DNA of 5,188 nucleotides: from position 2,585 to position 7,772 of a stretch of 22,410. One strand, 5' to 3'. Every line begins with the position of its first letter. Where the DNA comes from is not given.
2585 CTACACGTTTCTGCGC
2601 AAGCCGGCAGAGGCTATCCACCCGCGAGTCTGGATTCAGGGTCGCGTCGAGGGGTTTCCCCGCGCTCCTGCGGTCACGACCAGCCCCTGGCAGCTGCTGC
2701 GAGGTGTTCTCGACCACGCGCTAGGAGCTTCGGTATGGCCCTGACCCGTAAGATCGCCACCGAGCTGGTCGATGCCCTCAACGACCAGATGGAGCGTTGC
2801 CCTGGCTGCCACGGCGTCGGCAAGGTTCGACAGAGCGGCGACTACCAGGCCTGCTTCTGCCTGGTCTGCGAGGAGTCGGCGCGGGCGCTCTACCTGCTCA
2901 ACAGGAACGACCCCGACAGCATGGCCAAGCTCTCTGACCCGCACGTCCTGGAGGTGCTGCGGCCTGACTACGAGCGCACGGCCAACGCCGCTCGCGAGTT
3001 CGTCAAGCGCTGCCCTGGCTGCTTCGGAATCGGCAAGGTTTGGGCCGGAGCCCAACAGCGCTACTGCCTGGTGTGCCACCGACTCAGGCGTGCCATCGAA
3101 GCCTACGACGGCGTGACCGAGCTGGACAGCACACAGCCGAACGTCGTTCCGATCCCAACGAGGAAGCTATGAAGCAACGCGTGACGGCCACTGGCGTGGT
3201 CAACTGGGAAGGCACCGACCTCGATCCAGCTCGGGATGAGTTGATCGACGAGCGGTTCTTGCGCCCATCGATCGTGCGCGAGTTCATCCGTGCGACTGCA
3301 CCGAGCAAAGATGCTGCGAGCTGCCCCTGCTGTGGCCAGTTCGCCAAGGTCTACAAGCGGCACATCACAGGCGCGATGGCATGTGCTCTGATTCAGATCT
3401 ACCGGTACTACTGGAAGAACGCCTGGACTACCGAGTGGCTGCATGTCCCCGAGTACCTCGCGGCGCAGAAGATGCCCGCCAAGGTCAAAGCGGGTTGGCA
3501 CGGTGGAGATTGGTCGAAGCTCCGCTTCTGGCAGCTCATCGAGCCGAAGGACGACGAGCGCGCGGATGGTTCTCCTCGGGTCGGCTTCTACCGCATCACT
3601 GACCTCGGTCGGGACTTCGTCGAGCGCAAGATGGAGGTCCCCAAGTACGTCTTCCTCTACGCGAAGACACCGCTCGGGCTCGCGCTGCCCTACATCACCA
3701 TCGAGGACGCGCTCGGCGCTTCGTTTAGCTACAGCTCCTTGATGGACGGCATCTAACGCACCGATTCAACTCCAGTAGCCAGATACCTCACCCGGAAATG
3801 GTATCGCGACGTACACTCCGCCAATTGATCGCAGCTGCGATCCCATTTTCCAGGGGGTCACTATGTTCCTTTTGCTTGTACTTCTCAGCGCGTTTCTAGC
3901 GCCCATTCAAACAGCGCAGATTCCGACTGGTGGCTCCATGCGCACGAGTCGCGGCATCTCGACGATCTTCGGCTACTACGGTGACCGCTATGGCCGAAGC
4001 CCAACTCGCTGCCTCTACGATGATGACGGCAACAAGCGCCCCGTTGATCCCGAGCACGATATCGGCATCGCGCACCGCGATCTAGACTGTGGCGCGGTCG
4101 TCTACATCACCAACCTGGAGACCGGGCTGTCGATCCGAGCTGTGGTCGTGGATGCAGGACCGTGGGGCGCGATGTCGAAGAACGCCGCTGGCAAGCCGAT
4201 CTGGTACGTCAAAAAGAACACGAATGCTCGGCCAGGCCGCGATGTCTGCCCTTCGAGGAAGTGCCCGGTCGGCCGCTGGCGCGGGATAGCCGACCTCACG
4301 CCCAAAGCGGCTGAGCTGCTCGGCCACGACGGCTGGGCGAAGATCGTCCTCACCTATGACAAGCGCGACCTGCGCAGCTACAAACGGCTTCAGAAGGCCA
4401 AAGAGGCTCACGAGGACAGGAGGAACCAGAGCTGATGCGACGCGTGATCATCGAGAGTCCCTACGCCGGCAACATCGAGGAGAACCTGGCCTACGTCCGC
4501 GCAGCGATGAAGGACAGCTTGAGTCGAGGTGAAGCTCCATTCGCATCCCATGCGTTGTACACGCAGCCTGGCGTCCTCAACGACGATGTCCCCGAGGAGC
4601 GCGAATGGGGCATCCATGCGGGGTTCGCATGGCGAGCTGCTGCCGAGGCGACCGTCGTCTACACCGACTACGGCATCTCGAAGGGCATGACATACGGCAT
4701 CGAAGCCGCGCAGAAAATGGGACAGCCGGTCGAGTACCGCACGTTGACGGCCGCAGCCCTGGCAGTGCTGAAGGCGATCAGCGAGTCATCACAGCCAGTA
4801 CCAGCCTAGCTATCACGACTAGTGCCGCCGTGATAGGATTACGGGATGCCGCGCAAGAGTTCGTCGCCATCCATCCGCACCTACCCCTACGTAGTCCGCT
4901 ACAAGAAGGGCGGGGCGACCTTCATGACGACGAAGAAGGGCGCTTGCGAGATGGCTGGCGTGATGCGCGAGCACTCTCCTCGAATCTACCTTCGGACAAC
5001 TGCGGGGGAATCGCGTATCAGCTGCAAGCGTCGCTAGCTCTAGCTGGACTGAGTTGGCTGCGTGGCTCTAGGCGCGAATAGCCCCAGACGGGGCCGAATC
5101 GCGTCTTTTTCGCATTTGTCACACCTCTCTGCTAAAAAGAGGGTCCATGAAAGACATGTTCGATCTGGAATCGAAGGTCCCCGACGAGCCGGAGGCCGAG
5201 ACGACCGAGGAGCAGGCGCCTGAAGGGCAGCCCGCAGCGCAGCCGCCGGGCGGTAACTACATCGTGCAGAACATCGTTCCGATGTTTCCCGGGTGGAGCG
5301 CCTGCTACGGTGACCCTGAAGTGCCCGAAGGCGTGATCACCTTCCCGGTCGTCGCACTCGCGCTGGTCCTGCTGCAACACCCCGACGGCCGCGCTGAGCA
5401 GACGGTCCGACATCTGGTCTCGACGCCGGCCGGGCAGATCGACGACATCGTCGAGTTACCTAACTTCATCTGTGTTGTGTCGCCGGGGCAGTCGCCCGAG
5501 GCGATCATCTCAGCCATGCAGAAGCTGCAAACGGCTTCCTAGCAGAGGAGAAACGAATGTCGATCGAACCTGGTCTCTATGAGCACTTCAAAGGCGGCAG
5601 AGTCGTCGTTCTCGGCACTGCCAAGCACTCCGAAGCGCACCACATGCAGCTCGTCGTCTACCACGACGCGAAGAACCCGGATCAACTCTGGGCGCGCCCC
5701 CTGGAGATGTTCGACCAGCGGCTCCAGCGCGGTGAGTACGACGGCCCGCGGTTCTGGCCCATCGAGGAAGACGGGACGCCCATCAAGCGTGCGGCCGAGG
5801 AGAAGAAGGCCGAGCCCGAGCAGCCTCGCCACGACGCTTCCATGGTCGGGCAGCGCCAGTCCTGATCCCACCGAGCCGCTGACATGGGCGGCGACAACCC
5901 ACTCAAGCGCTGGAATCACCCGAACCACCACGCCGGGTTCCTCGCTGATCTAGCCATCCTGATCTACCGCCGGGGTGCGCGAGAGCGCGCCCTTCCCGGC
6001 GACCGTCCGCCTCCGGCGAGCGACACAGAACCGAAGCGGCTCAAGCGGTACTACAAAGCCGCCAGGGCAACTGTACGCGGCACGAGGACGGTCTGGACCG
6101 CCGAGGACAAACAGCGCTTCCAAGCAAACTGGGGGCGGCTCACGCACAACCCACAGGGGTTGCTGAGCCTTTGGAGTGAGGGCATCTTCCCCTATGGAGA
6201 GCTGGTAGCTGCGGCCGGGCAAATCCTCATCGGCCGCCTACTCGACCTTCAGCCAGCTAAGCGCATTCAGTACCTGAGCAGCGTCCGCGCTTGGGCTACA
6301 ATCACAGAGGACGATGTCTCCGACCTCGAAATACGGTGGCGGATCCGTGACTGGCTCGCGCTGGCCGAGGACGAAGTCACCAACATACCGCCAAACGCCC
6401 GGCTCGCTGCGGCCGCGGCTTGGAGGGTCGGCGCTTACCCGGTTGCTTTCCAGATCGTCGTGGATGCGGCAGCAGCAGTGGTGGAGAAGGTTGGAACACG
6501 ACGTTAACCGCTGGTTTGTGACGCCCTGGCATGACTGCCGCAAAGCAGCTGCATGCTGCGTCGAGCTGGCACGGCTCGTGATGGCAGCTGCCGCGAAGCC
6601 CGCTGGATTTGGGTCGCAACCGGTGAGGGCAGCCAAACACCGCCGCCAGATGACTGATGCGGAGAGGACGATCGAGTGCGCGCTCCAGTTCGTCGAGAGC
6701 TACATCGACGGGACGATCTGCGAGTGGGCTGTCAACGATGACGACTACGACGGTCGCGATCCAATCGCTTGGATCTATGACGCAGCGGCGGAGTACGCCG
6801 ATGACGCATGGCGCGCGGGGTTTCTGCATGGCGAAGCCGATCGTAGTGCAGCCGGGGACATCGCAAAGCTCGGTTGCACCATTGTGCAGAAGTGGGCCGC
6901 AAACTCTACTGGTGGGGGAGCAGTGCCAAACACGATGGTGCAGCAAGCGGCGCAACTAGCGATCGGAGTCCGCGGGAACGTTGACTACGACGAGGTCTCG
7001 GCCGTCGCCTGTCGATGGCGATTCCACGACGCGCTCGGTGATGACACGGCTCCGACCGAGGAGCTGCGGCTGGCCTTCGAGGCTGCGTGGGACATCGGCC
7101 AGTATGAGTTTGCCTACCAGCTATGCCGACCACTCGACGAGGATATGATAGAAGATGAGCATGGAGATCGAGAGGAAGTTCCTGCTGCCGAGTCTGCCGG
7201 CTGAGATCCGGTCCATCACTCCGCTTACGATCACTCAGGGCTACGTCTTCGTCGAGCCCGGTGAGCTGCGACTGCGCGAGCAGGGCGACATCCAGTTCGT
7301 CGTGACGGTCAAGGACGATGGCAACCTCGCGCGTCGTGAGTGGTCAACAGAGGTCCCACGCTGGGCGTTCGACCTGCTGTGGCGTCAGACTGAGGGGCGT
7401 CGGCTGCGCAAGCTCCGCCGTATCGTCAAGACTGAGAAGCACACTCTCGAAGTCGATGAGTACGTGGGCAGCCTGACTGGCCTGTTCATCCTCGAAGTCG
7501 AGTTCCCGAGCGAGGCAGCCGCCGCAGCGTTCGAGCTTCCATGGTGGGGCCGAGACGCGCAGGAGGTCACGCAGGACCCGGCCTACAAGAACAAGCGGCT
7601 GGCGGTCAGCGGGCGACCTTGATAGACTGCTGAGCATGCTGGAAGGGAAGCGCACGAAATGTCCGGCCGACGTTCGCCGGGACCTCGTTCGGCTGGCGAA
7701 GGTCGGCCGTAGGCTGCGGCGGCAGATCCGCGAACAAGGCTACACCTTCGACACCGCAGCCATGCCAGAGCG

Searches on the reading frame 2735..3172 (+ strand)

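Call 20: search_protein_families(library=phrogs, max_evalue=0.001, proteins=[window:2735-3172:+])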
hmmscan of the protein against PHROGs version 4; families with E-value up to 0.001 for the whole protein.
window:2735-3172:+ (145 aa): 1 family
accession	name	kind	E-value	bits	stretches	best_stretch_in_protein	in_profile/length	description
phrog_8897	-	unknown function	0.00033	22.1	0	72-115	66-110/119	-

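Call 107: search_protein_families(library=pfam, max_evalue=0.05, proteins=[window:2735-3172:+])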
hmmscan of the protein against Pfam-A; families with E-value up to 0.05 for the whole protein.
window:2735-3172:+ (145 aa): 3 families
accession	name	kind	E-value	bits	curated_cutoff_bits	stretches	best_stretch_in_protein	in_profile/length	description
PF14537.11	Cytochrom_c3_2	-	0.0039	18.1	25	0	19-115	5-78/79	Cytochrome c3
PF00684.25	DnaJ_CXXCXGXG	-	0.0072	17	32.7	0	18-39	14-35/65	DnaJ central domain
PF14522.11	Cytochrome_C7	-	0.034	14.4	24.8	0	82-116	33-67/67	Cytochrome c7 and related cytochrome c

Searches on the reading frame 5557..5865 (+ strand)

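Call 12: search_protein_families(library=pfam, max_evalue=0.1, proteins=[window:5557-5865:+])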
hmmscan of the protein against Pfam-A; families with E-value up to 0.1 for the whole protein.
window:5557-5865:+ (102 aa): 1 family
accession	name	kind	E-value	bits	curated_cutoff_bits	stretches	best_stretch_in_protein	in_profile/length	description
PF07866.17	DUF1653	-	6.4e-15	55.7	23.5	1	6-66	1-60/62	Protein of unknown function (DUF1653)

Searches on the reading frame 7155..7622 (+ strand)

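Call 12: search_protein_families(library=pfam, max_evalue=0.1, proteins=[window:7155-7622:+])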
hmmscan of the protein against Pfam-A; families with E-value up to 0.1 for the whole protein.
window:7155-7622:+ (155 aa): 1 family
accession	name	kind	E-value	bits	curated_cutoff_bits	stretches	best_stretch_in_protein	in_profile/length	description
PF01928.26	CYTH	-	1.5e-05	25.3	23.2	1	3-141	2-166/179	CYTH domain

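Call 83: search_protein_families(library=padloc, max_evalue=0.01, proteins=[window:7155-7622:+])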
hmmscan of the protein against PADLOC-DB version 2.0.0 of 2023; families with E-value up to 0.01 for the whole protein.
window:7155-7622:+ (155 aa): 0 families
